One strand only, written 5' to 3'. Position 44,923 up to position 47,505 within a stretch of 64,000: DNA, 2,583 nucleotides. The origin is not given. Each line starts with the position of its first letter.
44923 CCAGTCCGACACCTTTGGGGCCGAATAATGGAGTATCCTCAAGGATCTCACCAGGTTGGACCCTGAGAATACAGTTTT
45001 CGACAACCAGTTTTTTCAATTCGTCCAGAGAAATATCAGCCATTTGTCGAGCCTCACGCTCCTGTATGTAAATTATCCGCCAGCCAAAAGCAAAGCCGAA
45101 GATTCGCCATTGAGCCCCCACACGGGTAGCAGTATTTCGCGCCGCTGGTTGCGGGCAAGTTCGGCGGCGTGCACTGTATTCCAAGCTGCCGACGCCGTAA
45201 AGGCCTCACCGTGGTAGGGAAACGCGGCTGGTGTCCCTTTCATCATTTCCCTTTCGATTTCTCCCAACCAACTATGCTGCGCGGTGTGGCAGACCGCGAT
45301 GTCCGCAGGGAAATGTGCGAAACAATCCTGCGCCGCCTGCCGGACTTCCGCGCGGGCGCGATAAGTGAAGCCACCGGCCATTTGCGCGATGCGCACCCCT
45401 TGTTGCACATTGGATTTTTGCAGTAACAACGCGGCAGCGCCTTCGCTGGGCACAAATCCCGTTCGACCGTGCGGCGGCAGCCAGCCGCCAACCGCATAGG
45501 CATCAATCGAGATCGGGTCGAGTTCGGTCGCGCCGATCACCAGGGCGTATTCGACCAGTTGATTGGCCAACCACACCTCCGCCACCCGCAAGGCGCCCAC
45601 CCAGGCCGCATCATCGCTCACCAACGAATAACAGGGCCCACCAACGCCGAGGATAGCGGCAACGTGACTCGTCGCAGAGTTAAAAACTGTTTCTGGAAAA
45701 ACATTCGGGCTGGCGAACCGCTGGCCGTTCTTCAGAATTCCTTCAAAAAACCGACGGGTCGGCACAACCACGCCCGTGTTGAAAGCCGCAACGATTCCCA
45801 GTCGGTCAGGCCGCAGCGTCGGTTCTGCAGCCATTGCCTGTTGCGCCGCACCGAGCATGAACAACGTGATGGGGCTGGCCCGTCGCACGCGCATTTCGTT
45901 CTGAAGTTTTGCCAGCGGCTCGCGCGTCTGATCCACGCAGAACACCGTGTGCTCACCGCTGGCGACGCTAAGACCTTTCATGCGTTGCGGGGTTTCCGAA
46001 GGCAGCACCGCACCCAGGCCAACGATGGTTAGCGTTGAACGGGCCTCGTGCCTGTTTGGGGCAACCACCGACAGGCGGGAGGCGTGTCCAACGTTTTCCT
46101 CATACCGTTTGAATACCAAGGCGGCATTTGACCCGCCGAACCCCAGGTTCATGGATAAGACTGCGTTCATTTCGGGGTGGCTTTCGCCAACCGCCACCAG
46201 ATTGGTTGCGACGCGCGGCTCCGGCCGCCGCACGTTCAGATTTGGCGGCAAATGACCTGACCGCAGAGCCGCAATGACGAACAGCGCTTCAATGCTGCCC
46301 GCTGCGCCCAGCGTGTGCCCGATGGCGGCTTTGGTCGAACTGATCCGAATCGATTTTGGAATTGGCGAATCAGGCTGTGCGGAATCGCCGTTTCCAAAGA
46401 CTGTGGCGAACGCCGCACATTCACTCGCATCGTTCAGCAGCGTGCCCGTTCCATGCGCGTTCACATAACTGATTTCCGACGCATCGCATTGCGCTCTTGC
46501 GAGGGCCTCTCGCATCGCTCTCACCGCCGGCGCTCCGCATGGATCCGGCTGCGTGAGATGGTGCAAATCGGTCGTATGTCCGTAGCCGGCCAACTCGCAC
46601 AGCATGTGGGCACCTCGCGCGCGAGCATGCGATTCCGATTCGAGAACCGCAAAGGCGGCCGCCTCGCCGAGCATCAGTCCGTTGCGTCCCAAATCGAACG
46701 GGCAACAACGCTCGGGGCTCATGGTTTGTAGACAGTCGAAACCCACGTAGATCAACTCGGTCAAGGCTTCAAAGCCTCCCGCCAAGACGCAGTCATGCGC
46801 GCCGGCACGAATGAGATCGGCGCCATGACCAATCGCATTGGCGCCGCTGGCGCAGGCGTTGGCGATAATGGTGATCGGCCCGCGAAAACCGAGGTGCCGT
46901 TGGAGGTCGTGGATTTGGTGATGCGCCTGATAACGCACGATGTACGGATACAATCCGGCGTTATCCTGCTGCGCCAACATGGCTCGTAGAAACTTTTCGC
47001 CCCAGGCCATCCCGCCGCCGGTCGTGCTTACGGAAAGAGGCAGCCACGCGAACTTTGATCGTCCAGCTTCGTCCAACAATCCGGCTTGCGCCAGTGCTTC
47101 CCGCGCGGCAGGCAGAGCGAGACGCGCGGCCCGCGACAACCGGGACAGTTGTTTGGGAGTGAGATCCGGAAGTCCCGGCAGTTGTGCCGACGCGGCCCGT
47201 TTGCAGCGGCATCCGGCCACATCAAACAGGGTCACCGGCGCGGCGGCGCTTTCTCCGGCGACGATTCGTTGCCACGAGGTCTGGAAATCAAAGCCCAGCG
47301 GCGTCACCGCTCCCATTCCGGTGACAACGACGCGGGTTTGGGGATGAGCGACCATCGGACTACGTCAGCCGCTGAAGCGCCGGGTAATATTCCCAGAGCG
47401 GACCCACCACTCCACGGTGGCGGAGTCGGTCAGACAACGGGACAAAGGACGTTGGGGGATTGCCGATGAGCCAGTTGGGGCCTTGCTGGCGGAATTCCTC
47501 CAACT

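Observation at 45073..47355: KS and CLF-like domains fused in one 760-aa polypeptide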

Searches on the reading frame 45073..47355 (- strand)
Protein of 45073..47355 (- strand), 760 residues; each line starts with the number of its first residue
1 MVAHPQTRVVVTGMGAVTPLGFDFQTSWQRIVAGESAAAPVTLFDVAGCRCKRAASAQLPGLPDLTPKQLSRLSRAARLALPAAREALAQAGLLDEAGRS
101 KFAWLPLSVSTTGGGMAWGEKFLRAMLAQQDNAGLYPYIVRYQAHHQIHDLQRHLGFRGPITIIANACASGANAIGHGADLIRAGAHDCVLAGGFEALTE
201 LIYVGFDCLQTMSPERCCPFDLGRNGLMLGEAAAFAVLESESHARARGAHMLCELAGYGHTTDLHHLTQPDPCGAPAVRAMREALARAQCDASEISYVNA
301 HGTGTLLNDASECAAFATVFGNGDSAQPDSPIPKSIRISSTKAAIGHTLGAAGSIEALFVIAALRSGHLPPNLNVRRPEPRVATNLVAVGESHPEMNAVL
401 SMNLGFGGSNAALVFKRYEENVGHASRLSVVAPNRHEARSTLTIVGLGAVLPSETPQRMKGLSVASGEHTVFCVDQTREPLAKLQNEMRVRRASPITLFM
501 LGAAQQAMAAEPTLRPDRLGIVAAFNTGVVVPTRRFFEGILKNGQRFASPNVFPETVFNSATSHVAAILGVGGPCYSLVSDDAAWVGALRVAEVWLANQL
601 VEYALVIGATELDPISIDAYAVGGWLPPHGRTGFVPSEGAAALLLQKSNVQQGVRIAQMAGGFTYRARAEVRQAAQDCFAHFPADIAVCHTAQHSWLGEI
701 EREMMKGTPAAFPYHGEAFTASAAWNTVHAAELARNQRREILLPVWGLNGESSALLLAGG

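Call 3: search_protein_families(library=pfam, proteins=[window:45073-47355:-], max_evalue=0.1)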
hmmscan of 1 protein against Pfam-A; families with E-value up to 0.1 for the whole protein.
window:45073-47355:- (760 aa): 4 families
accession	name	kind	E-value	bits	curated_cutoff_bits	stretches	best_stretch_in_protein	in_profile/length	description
PF00109.32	ketoacyl-synt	-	2e-39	136.1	20.8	2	7-244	2-252/252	Beta-ketoacyl synthase, N-terminal domain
PF02801.28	Ketoacyl-synt_C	-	4.3e-32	111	20.8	1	252-375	1-118/119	Beta-ketoacyl synthase, C-terminal domain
PF00108.29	Thiolase_N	-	1.8e-06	28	26.4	1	160-202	77-119/260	Thiolase, N-terminal domain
PF08545.16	ACP_syn_III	-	0.00041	20.6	24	0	584-657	9-72/80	3-Oxoacyl-[acyl-carrier-protein (ACP)] synthase III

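Call 4: search_protein_families(library=ncbifam, proteins=[window:45073-47355:-], max_evalue=0.1)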
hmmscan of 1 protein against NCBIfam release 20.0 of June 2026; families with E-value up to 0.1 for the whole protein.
window:45073-47355:- (760 aa): 44 families (the best 25 are shown)
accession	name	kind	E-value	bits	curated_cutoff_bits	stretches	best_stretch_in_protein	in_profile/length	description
TIGR03150.1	fabF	equivalog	1.2e-103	346.9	493.75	2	8-416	2-407/407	beta-ketoacyl-ACP synthase II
NF005589.0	PRK07314.1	subfamily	2.5e-99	332.8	387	2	6-418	3-412/413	beta-ketoacyl-ACP synthase II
NF004970.0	PRK06333.1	subfamily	6.7e-89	298.7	525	2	6-419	3-423/424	beta-ketoacyl-ACP synthase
NF006618.0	PRK09185.1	subfamily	1.8e-79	267.7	407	2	7-417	3-392/394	beta-ketoacyl-ACP synthase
NF058662.1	cispenta_AmcF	equivalog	5.3e-75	252.7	325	2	149-416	110-368/369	cispentacin biosynthesis acyltransferase subunit AmcF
NF006274.0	PRK08439.1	equivalog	6.7e-71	239.2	621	1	7-417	2-405/406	beta-ketoacyl-ACP synthase II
NF005076.0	PRK06501.1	equivalog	8.3e-69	232.5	629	1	9-418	13-423/425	beta-ketoacyl-ACP synthase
NF006587.0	PRK09116.1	equivalog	8e-68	229.1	470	1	7-418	2-407/408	beta-ketoacyl-ACP synthase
NF004618.0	PRK05952.1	equivalog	7.3e-66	222.6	455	1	8-417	3-382/384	beta-ketoacyl-ACP synthase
NF006434.0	PRK08722.1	equivalog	1.5e-58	198.6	759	1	7-417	4-413/414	beta-ketoacyl-ACP synthase II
NF005935.0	PRK07967.1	equivalog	8.2e-53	179.7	630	1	8-419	3-405/406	beta-ketoacyl-ACP synthase I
NF005916.1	PRK07910.1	equivalog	2.2e-52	178.4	560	1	8-418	13-418/418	KasA/KasB family beta-ketoacyl-ACP synthase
NF005490.0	PRK07103.1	equivalog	3.2e-52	178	445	1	7-418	4-413/414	polyketide beta-ketoacyl:acyl carrier protein synthase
NF040607.1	mycolic_Pks13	equivalog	2e-30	105.1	2100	1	154-424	257-532/1680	polyketide synthase Pks13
NF045894.1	PKS_plus_SDR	equivalog_domain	7.6e-28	96.7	1740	1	154-385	159-386/1515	type I polyketide synthase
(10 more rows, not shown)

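Call 12: find_homologous_proteins(query=window:45073-47355:-, max_evalue=0.00001)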
Query window:45073-47355:- (760 aa): 2209 proteins with E <= 0.00001 among 8000 candidates; the best 120 are listed.
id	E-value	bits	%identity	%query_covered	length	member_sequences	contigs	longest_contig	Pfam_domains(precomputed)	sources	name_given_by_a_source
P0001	0.0e+0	1715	100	100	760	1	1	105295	PF00109.33,PF00108.30,PF02801.29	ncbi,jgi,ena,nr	ncbi:MAG TPA: beta-ketoacyl-[acyl-carrier-protein] synthase family protein [Verrucomicrobiae bacteri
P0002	0.0e+0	1331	79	100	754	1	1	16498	PF08545.17,PF00109.33,PF00108.30,PF02801.29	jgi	jgi:3-oxoacyl-[acyl-carrier-protein] synthase II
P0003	0.0e+0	1316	77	100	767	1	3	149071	PF00109.33,PF00108.30,PF02801.29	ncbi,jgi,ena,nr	ncbi:MAG TPA: beta-ketoacyl-[acyl-carrier-protein] synthase family protein [Verrucomicrobiae bacteri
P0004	0.0e+0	1314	80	98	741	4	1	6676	PF08545.17,PF00109.33,PF00108.30,PF02801.29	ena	-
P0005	0.0e+0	1304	79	98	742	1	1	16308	PF00109.33,PF00108.30,PF02801.29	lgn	-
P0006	0.0e+0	1301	77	99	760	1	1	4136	PF08545.17,PF00109.33,PF00108.30,PF02801.29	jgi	-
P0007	0.0e+0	1296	77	100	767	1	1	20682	PF08545.17,PF00109.33,PF00108.30,PF02801.29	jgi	jgi:3-oxoacyl-[acyl-carrier-protein] synthase II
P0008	0.0e+0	1205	74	99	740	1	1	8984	PF08545.17,PF00109.33,PF00108.30,PF02801.29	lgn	-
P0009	0.0e+0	1191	73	100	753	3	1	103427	PF00109.33,PF00108.30,PF02801.29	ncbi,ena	-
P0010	0.0e+0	1159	70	100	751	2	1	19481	PF08545.17,PF00109.33,PF00108.30,PF02801.29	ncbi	-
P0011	0.0e+0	1153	71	97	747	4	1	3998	PF08545.17,PF00109.33,PF00108.30,PF02801.29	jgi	jgi:3-oxoacyl-[acyl-carrier-protein] synthase II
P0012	0.0e+0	1139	69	100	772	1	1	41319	PF00109.33,PF00108.30,PF02801.29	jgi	jgi:3-oxoacyl-[acyl-carrier-protein] synthase II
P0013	0.0e+0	1135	70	99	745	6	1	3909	PF00109.33,PF00108.30,PF02801.29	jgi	jgi:3-oxoacyl-[acyl-carrier-protein] synthase II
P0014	0.0e+0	1130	69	99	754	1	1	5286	PF08545.17,PF00109.33,PF00108.30,PF02801.29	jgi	jgi:3-oxoacyl-[acyl-carrier-protein] synthase II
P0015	0.0e+0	1128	68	100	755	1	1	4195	PF08545.17,PF00109.33,PF00108.30,PF02801.29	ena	-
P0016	0.0e+0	1127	69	99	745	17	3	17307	PF08545.17,PF00109.33,PF00108.30,PF02801.29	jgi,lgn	jgi:3-oxoacyl-[acyl-carrier-protein] synthase II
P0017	0.0e+0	1124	68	98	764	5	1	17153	PF08545.17,PF00109.33,PF00108.30,PF02801.29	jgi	jgi:3-oxoacyl-[acyl-carrier-protein] synthase II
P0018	0.0e+0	1124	69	99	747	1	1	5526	PF08545.17,PF00109.33,PF00108.30,PF02801.29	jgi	jgi:3-oxoacyl-[acyl-carrier-protein] synthase II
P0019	0.0e+0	1123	68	98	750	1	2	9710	PF08545.17,PF00109.33,PF00108.30,PF02801.29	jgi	jgi:3-oxoacyl-[acyl-carrier-protein] synthase II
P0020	0.0e+0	1122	68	99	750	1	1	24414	PF08545.17,PF00109.33,PF00108.30,PF02801.29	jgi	jgi:3-oxoacyl-[acyl-carrier-protein] synthase II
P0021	0.0e+0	1121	69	97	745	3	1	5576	PF08545.17,PF00109.33,PF00108.30,PF02801.29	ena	-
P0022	0.0e+0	1120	69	99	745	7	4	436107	PF00109.33,PF00108.30,PF02801.29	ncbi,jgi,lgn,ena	ncbi:MAG: beta-ketoacyl-[acyl-carrier-protein] synthase family protein [Verrucomicrobiia bacterium]|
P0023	0.0e+0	1120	69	99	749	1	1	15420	PF08545.17,PF00109.33,PF00108.30,PF02801.29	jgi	jgi:3-oxoacyl-[acyl-carrier-protein] synthase II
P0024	0.0e+0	1118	68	98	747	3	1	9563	PF08545.17,PF00109.33,PF00108.30,PF02801.29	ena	-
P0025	0.0e+0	1117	69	99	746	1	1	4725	PF00109.33,PF00108.30,PF02801.29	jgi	-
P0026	0.0e+0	1116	68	99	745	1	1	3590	PF08545.17,PF00109.33,PF00108.30,PF02801.29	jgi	jgi:3-oxoacyl-[acyl-carrier-protein] synthase II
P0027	0.0e+0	1112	68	98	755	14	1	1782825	PF08545.17,PF00109.33,PF00108.30,PF02801.29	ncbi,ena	-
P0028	0.0e+0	1110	69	98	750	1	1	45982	PF08545.17,PF00109.33,PF00108.30,PF02801.29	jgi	jgi:3-oxoacyl-[acyl-carrier-protein] synthase II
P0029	0.0e+0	1108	68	98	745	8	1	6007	PF08545.17,PF00109.33,PF00108.30,PF02801.29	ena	-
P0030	0.0e+0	1108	68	99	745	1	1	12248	PF08545.17,PF00109.33,PF00108.30,PF02801.29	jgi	jgi:3-oxoacyl-[acyl-carrier-protein] synthase II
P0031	0.0e+0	1107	69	99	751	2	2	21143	PF08545.17,PF00109.33,PF00108.30,PF02801.29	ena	-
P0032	0.0e+0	1107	69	99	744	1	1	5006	PF08545.17,PF00109.33,PF00108.30,PF02801.29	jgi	jgi:3-oxoacyl-[acyl-carrier-protein] synthase II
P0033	0.0e+0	1106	68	99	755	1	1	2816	PF00109.33,PF00108.30,PF02801.29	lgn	-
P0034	0.0e+0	1106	68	99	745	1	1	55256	PF08545.17,PF00109.33,PF00108.30,PF02801.29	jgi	jgi:3-oxoacyl-[acyl-carrier-protein] synthase II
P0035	0.0e+0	1106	68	99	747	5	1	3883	PF00109.33,PF00108.30,PF02801.29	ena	-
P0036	0.0e+0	1105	68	99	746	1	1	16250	PF08545.17,PF00109.33,PF00108.30,PF02801.29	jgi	jgi:3-oxoacyl-[acyl-carrier-protein] synthase II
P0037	0.0e+0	1104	68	98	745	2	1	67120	PF08545.17,PF00109.33,PF00108.30,PF02801.29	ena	-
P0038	0.0e+0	1103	68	99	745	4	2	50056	PF08545.17,PF00109.33,PF00108.30,PF02801.29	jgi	jgi:3-oxoacyl-[acyl-carrier-protein] synthase II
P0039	0.0e+0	1102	67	99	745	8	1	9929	PF00109.33,PF00108.30,PF02801.29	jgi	-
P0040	0.0e+0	1100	68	99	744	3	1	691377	PF08545.17,PF00109.33,PF00108.30,PF02801.29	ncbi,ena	-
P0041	0.0e+0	1099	69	98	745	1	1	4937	PF08545.17,PF00109.33,PF00108.30,PF02801.29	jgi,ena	jgi:3-oxoacyl-[acyl-carrier-protein] synthase II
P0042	0.0e+0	1098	68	97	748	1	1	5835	PF08545.17,PF00109.33,PF00108.30,PF02801.29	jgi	-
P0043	0.0e+0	1093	68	98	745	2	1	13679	PF08545.17,PF00109.33,PF00108.30,PF02801.29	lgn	-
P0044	0.0e+0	1084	67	99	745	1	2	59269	PF00109.33,PF00108.30,PF02801.29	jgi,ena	jgi:3-oxoacyl-[acyl-carrier-protein] synthase II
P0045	0.0e+0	1080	64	99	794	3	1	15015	PF08545.17,PF00109.33,PF00108.30,PF02801.29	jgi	jgi:3-oxoacyl-[acyl-carrier-protein] synthase II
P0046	0.0e+0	1077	67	98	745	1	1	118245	PF08545.17,PF00109.33,PF00108.30,PF02801.29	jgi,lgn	-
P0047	0.0e+0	1075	70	95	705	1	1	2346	PF08545.17,PF00109.33,PF00108.30,PF02801.29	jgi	jgi:3-oxoacyl-[acyl-carrier-protein] synthase II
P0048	1.0e-292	991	78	75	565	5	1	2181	PF00109.33,PF02801.29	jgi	jgi:3-oxoacyl-[acyl-carrier-protein] synthase II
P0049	2.7e-284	963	68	87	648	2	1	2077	PF08545.17,PF00109.33,PF00108.30,PF02801.29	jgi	jgi:3-oxoacyl-[acyl-carrier-protein] synthase II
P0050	2.6e-282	957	67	86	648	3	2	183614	PF08545.17,PF00109.33,PF00108.30,PF02801.29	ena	-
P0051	7.3e-282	955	66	89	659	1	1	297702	PF08545.17,PF00109.33,PF00108.30,PF02801.29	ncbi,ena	-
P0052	2.7e-275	934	67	85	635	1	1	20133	PF00109.33,PF00108.30,PF02801.29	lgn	-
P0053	2.6e-269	914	70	82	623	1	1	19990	PF08545.17,PF00109.33,PF00108.30,PF02801.29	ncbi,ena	-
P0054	2.6e-266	904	66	85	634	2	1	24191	PF08545.17,PF00109.33,PF00108.30,PF02801.29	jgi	-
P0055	2.8e-251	854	56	99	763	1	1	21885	PF00109.33,PF02801.29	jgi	jgi:3-oxoacyl-[acyl-carrier-protein] synthase II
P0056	5.9e-251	853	56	99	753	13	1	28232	PF08545.17,PF00109.33,PF00108.30,PF02801.29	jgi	jgi:3-oxoacyl-[acyl-carrier-protein] synthase II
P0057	1.5e-248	845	58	99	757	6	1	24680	PF08545.17,PF00109.33,PF00108.30,PF02801.29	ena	-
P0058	9.7e-248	842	56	99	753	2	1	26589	PF08545.17,PF00109.33,PF00108.30,PF02801.29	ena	-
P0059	1.3e-247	842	55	99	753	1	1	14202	PF08545.17,PF00109.33,PF02801.29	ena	-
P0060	2.1e-247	841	55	99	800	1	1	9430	PF08545.17,PF00109.33,PF00108.30,PF02801.29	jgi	jgi:3-oxoacyl-[acyl-carrier-protein] synthase II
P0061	1.1e-245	836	56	99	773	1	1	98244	PF08545.17,PF00109.33,PF00108.30,PF02801.29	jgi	jgi:3-oxoacyl-[acyl-carrier-protein] synthase II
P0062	3.0e-245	834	55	99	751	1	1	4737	PF08545.17,PF00109.33,PF00108.30,PF02801.29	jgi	-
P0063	3.8e-244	831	55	99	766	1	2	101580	PF08545.17,PF00109.33,PF00108.30,PF02801.29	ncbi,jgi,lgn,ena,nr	ncbi:MAG TPA: beta-ketoacyl-[acyl-carrier-protein] synthase family protein [Verrucomicrobiae bacteri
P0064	1.6e-242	825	68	75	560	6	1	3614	PF00109.33,PF02801.29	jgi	jgi:3-oxoacyl-[acyl-carrier-protein] synthase II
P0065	8.1e-242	823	56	99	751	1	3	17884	PF08545.17,PF00109.33,PF02801.29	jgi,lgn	-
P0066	1.6e-240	819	57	99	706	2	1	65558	PF08545.17,PF00109.33,PF00108.30,PF02801.29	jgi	-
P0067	2.4e-239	815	54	99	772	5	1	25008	PF08545.17,PF00109.33,PF00108.30,PF02801.29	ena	-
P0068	5.5e-238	810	56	99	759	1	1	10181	PF08545.17,PF00109.33,PF00108.30,PF02801.29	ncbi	-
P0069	3.4e-232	791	52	99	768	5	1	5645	PF08545.17,PF00109.33,PF00108.30,PF02801.29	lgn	-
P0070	4.4e-230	784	53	99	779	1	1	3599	PF08545.17,PF00109.33,PF00108.30,PF02801.29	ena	-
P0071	1.2e-225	769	67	71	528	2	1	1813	PF00109.33,PF02801.29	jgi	jgi:3-oxoacyl-[acyl-carrier-protein] synthase II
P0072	2.3e-225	769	52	99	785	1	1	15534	PF08545.17,PF00109.33,PF00108.30,PF02801.29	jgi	jgi:3-oxoacyl-[acyl-carrier-protein] synthase II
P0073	9.4e-225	766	52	99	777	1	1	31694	PF08545.17,PF00109.33,PF00108.30,PF02801.29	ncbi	-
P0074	7.4e-205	701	52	89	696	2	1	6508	PF08545.17,PF00109.33,PF00108.30,PF02801.29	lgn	-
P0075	3.5e-198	679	49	99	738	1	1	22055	PF08545.17,PF00109.33,PF00108.30,PF02801.29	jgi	-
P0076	1.3e-194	667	50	98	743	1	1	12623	PF08545.17,PF00109.33,PF00108.30,PF02801.29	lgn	-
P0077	4.1e-192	659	49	98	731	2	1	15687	PF08545.17,PF00109.33,PF00108.30,PF02801.29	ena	-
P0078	4.1e-190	652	64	63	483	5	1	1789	PF00109.33,PF02801.29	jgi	jgi:3-oxoacyl-(acyl-carrier-protein) synthase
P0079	1.3e-187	644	46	100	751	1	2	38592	PF00109.33,PF02801.29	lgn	-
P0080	3.1e-168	580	61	63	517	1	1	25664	PF00109.33,PF02801.29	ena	-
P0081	3.5e-161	556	43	100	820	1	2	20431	PF08545.17,PF00109.33,PF00108.30,PF02801.29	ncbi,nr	ncbi:MAG: beta-ketoacyl-[acyl-carrier-protein] synthase family protein [Candidatus Methylacidiphilal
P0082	1.2e-159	551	59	60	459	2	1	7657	PF00109.33,PF00108.30,PF02801.29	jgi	jgi:3-oxoacyl-[acyl-carrier-protein] synthase II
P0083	8.9e-154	532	57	55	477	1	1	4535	PF00109.33,PF00108.30,PF02801.29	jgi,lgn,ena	-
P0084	4.4e-147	510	61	55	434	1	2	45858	PF00109.33,PF00108.30,PF02801.29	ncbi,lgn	-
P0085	1.2e-139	485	60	54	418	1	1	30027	PF00109.33,PF00108.30,PF02801.29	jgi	jgi:3-oxoacyl-[acyl-carrier-protein] synthase II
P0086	4.7e-139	483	58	54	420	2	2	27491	PF00109.33,PF00108.30,PF02801.29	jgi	jgi:3-oxoacyl-[acyl-carrier-protein] synthase II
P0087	4.3e-138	480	58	55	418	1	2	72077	PF00109.33,PF00108.30,PF02801.29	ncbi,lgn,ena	-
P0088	4.2e-137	477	57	55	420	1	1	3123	PF00109.33,PF00108.30,PF02801.29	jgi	jgi:3-oxoacyl-[acyl-carrier-protein] synthase II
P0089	2.5e-129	451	55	54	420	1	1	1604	PF00109.33,PF02801.29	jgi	jgi:3-oxoacyl-[acyl-carrier-protein] synthase II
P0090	4.1e-129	450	56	54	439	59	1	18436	PF00109.33,PF00108.30,PF02801.29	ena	-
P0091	2.5e-127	444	55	55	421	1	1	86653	PF00109.33,PF02801.29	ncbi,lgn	-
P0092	7.5e-126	440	53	54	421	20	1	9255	PF00109.33,PF02801.29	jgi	jgi:3-oxoacyl-[acyl-carrier-protein] synthase II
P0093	4.2e-125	437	54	55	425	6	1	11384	PF00109.33,PF00108.30,PF02801.29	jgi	jgi:3-oxoacyl-[acyl-carrier-protein] synthase II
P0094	1.4e-124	435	58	50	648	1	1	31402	PF00109.33,PF00108.30,PF26995.1,PF02801.29,PF26997.1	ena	-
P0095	2.3e-122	428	53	55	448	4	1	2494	PF00109.33,PF02801.29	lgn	-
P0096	1.0e-119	419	54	54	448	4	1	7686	PF00109.33,PF00108.30,PF02801.29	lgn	-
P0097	1.3e-117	412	51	54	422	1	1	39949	PF00109.33,PF00108.30,PF02801.29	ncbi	-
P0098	1.9e-117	412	52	54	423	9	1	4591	PF00109.33,PF02801.29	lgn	-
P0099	6.9e-117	410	51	54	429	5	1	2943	PF00109.33,PF00108.30,PF02801.29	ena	-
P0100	3.3e-114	401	39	89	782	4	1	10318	PF00109.33,PF02801.29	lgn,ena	-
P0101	8.9e-112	393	42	84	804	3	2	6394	PF00109.33,PF00108.30,PF02801.29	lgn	-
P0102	1.1e-111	393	39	86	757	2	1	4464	PF08545.17,PF00109.33,PF02801.29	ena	-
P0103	1.8e-110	389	38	81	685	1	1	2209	PF08545.17,PF00109.33,PF00108.30,PF02801.29,PF16197.12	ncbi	ncbi:MAG: beta-ketoacyl-[acyl-carrier-protein] synthase family protein, partial [Verrucomicrobiota b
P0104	2.9e-110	388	37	92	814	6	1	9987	PF08545.17,PF00109.33,PF00108.30,PF02801.29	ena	-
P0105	4.8e-110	387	40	85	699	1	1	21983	PF00109.33,PF13723.13,PF00108.30,PF02801.29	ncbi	-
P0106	2.6e-109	385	37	99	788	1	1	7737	PF08545.17,PF00109.33,PF00108.30,PF02801.29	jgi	jgi:3-oxoacyl-[acyl-carrier-protein] synthase II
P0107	3.4e-109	384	38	98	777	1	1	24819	PF00109.33,PF00108.30,PF02801.29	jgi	jgi:3-oxoacyl-[acyl-carrier-protein] synthase II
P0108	4.4e-107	377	49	55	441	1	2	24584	PF00109.33,PF02801.29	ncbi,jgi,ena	jgi:3-oxoacyl-[acyl-carrier-protein] synthase II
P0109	8.3e-107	377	34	100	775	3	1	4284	PF00109.33,PF02801.29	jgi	jgi:3-oxoacyl-[acyl-carrier-protein] synthase II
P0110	1.4e-106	376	38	84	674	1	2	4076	PF08545.17,PF00109.33,PF02801.29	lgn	-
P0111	1.6e-105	372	38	85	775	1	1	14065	PF00109.33,PF02801.29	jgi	jgi:3-oxoacyl-[acyl-carrier-protein] synthase II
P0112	3.8e-105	371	36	98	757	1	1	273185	PF00109.33,PF00108.30,PF02801.29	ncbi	-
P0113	4.2e-105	371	35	99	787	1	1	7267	PF00109.33,PF02801.29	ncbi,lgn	-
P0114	6.7e-105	370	42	72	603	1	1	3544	PF00109.33,PF02801.29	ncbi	ncbi:hypothetical protein DB346_19610, partial [Verrucomicrobia bacterium LW23]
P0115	1.2e-104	369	38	84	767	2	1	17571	PF00109.33,PF02801.29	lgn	-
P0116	1.3e-104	369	38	84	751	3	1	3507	PF00109.33,PF00108.30,PF02801.29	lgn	-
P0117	1.5e-104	369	35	99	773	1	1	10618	PF00109.33,PF02801.29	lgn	-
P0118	2.8e-104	368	39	85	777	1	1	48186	PF08545.17,PF00109.33,PF00108.30,PF02801.29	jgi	jgi:3-oxoacyl-[acyl-carrier-protein] synthase II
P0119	2.8e-104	368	35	99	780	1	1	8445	PF00109.33,PF02801.29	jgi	jgi:3-oxoacyl-[acyl-carrier-protein] synthase II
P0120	3.5e-104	368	35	99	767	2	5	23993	PF00109.33,PF02801.29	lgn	-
